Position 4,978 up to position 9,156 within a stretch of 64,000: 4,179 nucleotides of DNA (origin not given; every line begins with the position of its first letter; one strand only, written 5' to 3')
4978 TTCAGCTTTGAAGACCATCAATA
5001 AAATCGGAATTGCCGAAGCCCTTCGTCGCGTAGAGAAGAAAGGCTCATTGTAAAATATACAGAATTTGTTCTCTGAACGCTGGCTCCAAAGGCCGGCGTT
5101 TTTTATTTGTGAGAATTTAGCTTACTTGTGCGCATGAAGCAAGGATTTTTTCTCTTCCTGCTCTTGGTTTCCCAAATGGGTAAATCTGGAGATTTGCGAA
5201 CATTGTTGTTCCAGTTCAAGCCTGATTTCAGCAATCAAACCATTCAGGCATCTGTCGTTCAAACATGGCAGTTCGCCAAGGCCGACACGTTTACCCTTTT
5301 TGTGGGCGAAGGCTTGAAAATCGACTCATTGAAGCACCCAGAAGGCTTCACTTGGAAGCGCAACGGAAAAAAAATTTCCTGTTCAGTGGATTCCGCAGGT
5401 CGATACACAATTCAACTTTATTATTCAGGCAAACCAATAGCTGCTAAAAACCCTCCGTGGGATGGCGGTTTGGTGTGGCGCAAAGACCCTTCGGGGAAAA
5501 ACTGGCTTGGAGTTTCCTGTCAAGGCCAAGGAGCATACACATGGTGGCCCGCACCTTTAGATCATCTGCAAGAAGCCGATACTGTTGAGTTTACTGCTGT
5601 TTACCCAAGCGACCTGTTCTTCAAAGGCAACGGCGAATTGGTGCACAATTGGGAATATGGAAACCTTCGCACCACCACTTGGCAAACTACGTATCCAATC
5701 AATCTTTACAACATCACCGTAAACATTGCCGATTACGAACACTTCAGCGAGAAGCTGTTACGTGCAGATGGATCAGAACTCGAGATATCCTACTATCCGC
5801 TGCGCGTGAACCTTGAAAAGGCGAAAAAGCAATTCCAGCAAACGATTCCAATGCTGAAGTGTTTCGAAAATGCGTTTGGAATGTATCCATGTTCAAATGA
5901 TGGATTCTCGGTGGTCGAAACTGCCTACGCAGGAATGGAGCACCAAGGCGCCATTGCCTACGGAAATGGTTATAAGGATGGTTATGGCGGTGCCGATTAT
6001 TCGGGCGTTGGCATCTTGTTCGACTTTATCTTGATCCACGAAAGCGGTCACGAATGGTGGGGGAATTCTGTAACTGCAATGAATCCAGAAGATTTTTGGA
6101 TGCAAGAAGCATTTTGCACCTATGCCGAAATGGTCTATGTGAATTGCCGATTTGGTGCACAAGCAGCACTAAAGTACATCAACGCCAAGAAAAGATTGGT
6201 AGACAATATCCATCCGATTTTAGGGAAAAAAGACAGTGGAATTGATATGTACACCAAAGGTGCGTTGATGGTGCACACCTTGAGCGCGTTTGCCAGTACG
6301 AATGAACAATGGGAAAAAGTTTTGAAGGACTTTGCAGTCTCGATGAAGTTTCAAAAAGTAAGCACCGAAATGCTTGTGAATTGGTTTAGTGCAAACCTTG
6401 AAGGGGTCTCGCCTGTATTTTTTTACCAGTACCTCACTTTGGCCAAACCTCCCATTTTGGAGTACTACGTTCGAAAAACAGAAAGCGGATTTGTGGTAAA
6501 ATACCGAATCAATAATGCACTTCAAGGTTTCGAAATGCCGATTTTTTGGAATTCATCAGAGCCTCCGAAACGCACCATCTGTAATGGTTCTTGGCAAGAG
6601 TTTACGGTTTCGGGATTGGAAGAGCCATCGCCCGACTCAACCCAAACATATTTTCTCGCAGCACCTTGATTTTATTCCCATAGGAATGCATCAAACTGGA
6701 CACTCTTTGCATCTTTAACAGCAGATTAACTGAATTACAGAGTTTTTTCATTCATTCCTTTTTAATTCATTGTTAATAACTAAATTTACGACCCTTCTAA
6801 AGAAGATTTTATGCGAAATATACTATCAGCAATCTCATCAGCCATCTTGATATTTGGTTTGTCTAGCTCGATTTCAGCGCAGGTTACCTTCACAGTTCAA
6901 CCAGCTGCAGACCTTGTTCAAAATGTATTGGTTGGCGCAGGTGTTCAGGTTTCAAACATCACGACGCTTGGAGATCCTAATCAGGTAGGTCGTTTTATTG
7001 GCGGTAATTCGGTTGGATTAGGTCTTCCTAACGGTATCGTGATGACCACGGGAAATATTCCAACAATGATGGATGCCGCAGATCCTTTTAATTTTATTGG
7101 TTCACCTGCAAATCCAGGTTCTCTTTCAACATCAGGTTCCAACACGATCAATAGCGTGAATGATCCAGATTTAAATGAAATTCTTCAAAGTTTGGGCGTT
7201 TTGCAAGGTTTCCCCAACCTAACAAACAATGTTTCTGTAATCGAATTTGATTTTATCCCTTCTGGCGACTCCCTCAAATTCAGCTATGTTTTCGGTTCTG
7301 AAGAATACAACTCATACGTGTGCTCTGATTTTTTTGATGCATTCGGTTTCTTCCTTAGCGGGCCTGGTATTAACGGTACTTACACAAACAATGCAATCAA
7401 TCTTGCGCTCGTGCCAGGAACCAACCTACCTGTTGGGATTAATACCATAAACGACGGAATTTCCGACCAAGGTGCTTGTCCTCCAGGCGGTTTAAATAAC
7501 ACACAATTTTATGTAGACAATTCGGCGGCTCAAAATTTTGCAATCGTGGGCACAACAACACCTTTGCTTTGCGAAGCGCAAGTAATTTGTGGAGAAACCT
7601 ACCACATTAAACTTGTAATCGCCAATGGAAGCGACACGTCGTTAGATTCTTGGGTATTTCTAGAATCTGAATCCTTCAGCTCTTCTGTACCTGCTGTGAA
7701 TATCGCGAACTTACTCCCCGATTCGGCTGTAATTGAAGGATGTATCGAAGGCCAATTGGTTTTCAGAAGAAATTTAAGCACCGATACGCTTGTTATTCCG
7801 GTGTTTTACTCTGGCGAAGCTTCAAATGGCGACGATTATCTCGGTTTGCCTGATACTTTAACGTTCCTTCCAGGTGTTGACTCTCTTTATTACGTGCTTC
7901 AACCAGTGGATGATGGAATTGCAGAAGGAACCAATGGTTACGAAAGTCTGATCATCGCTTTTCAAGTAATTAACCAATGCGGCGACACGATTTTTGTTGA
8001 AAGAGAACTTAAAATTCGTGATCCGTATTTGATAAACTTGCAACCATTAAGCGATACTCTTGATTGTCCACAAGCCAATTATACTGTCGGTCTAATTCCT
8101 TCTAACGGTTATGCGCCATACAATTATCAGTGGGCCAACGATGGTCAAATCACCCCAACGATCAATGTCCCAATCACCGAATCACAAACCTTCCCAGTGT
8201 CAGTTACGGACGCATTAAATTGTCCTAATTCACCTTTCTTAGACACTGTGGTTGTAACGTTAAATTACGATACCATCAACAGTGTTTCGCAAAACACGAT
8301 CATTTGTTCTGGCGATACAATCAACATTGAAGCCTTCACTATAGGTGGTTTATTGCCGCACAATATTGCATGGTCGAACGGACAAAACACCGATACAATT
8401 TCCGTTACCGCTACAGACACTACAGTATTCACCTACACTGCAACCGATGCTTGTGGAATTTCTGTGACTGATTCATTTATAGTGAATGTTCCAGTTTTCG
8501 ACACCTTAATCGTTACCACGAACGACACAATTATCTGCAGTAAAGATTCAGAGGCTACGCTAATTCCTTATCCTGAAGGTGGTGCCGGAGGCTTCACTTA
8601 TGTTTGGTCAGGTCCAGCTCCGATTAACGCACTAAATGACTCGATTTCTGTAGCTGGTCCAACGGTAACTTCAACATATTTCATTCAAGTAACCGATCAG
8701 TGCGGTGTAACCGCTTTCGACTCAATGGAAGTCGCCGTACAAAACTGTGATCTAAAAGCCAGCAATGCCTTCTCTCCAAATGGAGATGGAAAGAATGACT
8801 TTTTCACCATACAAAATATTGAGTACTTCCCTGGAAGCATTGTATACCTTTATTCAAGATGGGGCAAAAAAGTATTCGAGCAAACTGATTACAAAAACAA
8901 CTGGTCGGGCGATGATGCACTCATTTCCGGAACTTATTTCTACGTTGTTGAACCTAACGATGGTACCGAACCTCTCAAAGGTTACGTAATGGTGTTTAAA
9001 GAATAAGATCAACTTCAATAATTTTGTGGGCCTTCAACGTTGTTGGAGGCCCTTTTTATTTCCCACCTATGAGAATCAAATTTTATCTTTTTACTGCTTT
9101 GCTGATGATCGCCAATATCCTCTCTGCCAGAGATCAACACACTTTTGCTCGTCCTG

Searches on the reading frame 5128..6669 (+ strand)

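Call 87: search_protein_families(library=pfam, proteins=[window:5128-6669:+], max_evalue=0.00001)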
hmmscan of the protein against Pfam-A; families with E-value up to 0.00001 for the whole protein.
window:5128-6669:+ (513 aa): 1 family
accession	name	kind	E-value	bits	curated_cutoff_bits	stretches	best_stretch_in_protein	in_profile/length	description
PF01433.26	Peptidase_M1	-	2.4e-10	40.8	27.7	1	239-422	6-205/218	Peptidase family M1 domain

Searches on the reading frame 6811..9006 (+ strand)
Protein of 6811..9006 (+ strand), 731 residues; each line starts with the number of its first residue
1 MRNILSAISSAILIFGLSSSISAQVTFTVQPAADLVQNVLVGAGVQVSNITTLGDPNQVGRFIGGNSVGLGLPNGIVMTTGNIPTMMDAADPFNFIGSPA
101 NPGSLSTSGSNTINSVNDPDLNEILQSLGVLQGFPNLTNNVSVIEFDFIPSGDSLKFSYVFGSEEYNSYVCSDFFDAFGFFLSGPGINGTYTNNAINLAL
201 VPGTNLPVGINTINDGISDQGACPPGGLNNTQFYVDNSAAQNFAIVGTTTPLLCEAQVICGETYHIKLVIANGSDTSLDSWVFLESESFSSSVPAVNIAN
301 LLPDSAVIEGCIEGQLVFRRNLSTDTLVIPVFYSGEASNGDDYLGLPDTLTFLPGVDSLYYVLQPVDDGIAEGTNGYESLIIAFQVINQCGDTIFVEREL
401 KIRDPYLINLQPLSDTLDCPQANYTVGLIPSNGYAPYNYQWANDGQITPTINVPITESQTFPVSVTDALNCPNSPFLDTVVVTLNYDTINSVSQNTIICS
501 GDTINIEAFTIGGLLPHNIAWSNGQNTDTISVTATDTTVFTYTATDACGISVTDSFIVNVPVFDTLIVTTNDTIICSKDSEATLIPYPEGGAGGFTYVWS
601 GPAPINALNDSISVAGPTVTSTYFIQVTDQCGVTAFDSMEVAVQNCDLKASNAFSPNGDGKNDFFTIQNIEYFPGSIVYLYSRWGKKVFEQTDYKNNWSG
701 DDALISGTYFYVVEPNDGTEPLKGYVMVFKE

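Call 87: search_protein_families(library=pfam, proteins=[window:6811-9006:+], max_evalue=0.00001)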
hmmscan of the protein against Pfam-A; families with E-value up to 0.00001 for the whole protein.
window:6811-9006:+ (731 aa): 1 family
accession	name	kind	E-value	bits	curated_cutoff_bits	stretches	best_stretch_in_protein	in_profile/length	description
PF13585.12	CHU_C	-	5.7e-24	84.5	27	1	649-728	2-86/86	CHU_C Type IX secretion signal domain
